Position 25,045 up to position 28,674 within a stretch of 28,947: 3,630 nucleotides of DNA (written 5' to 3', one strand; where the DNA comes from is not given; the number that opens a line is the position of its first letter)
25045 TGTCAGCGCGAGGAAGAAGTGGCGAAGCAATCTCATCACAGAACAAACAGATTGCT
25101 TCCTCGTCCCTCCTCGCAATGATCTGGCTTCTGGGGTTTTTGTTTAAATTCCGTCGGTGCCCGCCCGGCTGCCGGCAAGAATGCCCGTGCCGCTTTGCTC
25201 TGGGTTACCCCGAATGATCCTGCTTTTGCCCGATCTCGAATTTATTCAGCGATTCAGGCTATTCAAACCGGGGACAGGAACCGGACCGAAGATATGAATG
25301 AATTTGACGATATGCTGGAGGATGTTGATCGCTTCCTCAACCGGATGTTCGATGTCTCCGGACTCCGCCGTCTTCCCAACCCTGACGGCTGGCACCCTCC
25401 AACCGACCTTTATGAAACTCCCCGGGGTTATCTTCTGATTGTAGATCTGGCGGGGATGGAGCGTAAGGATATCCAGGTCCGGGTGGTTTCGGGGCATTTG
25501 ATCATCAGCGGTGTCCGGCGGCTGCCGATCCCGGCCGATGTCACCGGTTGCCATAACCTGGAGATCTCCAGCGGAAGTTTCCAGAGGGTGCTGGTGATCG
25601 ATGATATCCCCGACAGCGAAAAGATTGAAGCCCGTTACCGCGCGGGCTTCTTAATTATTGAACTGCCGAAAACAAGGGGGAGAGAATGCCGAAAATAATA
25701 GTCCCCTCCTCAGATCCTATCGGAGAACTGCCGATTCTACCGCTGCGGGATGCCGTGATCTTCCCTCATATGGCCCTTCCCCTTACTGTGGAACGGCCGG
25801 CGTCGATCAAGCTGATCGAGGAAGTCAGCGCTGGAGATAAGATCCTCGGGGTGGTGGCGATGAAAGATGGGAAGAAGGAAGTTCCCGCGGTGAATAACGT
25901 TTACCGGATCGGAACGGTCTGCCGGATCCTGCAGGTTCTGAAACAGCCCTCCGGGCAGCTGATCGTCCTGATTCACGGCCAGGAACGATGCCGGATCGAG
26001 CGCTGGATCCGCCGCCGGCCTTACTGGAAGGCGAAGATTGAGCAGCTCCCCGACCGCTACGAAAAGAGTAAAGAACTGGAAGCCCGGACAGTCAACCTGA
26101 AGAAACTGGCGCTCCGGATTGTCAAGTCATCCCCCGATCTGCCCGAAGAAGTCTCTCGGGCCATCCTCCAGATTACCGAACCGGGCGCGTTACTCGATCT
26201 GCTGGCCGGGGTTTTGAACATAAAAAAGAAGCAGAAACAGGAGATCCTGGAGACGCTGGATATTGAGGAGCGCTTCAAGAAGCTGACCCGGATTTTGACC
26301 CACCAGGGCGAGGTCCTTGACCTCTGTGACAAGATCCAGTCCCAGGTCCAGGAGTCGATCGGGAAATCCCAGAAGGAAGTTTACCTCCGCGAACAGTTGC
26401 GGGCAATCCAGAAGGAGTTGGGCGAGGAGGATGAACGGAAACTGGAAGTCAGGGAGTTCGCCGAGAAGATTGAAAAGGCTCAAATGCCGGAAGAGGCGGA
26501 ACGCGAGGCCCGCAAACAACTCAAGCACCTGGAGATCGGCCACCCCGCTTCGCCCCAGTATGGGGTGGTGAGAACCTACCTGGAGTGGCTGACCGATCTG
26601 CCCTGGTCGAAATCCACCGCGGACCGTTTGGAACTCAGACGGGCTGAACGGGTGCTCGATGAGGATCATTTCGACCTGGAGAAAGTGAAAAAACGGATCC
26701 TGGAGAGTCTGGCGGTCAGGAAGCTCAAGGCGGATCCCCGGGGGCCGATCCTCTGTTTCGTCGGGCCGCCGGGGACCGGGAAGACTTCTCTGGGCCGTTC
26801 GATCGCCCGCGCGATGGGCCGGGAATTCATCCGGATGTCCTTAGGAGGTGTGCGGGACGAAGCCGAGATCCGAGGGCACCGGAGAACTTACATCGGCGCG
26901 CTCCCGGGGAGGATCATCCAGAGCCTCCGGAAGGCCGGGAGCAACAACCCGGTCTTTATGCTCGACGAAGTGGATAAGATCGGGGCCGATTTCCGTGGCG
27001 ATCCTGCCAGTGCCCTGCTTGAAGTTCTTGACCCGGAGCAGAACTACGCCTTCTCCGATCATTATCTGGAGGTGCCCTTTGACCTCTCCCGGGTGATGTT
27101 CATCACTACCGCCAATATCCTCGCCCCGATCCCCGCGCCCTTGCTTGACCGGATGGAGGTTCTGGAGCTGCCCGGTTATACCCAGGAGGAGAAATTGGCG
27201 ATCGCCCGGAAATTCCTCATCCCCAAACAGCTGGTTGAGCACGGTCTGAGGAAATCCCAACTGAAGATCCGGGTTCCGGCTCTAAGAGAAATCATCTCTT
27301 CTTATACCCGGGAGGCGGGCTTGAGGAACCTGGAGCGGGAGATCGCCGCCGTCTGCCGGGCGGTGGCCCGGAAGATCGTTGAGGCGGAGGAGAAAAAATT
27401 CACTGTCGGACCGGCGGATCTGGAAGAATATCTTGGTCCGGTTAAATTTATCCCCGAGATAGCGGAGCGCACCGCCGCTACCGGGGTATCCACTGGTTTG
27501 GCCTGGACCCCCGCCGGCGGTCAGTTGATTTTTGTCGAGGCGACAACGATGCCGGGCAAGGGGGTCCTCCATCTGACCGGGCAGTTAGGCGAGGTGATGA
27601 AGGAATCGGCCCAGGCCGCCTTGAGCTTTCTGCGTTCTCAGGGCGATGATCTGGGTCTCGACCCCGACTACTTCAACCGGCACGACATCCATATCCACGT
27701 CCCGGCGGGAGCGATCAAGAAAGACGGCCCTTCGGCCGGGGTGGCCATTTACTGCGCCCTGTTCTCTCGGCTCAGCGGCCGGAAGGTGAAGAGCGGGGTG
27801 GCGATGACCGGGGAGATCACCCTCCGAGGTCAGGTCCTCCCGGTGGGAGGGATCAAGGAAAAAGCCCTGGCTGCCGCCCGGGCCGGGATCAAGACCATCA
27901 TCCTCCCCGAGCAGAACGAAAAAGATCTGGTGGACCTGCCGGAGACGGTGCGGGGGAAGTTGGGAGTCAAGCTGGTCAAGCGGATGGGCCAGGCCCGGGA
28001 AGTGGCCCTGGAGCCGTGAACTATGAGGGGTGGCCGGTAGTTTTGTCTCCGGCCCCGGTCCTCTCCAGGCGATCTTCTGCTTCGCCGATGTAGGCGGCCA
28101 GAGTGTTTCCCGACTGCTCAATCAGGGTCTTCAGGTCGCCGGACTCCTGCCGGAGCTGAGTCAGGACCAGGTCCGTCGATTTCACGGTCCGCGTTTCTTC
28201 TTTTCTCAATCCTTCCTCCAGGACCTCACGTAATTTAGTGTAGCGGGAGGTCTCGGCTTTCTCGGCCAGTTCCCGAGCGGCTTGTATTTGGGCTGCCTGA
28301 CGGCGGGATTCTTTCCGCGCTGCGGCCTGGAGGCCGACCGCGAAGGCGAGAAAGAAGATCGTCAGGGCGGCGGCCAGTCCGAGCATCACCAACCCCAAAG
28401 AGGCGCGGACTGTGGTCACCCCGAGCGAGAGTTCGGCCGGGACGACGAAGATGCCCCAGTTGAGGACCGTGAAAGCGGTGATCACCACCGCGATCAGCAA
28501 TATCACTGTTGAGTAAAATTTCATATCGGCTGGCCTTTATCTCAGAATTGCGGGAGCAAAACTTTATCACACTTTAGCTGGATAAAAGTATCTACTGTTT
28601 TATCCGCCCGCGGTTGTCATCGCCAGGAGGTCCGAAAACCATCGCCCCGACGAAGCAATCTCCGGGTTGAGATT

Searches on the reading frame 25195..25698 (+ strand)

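Call 71: search_protein_families(library=pfam, proteins=[window:25195-25698:+], max_evalue=0.01)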
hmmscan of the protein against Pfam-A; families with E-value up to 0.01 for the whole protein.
window:25195-25698:+ (167 aa): 1 family
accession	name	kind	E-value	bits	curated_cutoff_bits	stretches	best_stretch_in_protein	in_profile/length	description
PF00011.27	HSP20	-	1e-09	38.9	20.8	1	74-163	4-91/102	Hsp20/alpha crystallin family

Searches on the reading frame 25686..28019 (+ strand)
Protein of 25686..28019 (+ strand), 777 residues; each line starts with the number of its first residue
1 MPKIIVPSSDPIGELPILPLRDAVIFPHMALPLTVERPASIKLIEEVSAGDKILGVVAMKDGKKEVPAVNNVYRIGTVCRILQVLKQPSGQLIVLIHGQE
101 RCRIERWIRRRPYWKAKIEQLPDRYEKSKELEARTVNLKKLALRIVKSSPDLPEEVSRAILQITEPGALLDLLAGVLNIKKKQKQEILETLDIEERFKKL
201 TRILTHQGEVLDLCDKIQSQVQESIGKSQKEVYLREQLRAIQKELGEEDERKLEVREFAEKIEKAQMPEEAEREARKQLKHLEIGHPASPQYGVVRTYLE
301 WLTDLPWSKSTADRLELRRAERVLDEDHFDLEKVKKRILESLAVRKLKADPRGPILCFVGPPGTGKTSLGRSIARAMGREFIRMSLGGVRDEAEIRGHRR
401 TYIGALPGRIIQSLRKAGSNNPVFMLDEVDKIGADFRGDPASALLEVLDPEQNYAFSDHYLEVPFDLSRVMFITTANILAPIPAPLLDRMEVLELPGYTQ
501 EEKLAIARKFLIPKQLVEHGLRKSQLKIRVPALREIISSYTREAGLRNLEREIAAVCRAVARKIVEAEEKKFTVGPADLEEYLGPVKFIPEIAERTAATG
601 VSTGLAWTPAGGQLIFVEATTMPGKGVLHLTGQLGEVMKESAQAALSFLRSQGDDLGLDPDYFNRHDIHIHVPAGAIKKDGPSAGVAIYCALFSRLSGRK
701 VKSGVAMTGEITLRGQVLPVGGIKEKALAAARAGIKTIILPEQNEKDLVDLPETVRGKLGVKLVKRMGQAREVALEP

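Call 11: search_protein_families(library=pfam, proteins=[window:25686-28019:+])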
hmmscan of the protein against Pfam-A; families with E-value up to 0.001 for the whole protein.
window:25686-28019:+ (777 aa): 9 families
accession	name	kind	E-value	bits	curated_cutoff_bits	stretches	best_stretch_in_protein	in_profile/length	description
PF05362.19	Lon_C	-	4.1e-82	275.1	21.1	1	574-775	2-203/205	Lon protease (S16) C-terminal proteolytic domain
PF02190.22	LON_substr_bdg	-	2.7e-49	168.3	28.7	1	14-205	1-199/200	ATP-dependent protease La (LON) substrate-binding domain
PF00004.35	AAA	-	8e-24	85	21.2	1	356-492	1-125/131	ATPase family associated with various cellular activities (AAA)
PF22667.2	Lon_lid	-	1.3e-22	79.6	27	1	518-571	2-56/57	Lon protease AAA+ ATPase lid domain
PF13541.12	ChlI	-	5e-10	39.8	27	1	617-744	1-121/121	Subunit ChlI of Mg-chelatase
PF07728.20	AAA_5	-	2.2e-08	34.7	22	1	356-490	2-139/139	AAA domain (dynein-related subfamily)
PF13401.12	AAA_22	-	3.6e-05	24.5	27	0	355-433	7-97/130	AAA domain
PF13191.12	AAA_16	-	0.00044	21.2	32.6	0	350-417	21-85/167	AAA ATPase domain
PF13521.12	AAA_28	-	0.00093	19.9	27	0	357-382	3-28/164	AAA domain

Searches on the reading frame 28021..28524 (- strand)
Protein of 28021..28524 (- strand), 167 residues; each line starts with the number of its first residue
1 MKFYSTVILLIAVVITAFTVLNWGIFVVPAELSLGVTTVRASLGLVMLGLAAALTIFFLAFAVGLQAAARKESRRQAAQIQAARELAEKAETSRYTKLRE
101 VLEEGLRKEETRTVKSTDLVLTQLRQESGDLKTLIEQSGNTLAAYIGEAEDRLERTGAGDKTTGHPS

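Call 71: search_protein_families(library=pfam, proteins=[window:28021-28524:-], max_evalue=0.01)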
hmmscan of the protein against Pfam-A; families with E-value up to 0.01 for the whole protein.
window:28021-28524:- (167 aa): 5 families
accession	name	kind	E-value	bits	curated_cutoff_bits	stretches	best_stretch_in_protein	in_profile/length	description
PF19659.4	DUF6162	-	0.00098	19.7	27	1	50-113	18-80/124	Family of unknown function (DUF6162)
PF06785.16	UPF0242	-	0.0016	19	33.5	1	40-155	35-147/194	Uncharacterised protein family (UPF0242) N-terminus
PF24151.2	ArlX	-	0.0036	17.3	28.7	1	45-142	3-98/229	ArlX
PF02203.21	TarH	-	0.0045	17.3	25.2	1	38-89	6-57/177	Tar ligand binding domain homologue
PF13197.11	DUF4013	-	0.0061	16.8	26.9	1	9-89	58-140/168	Protein of unknown function (DUF4013)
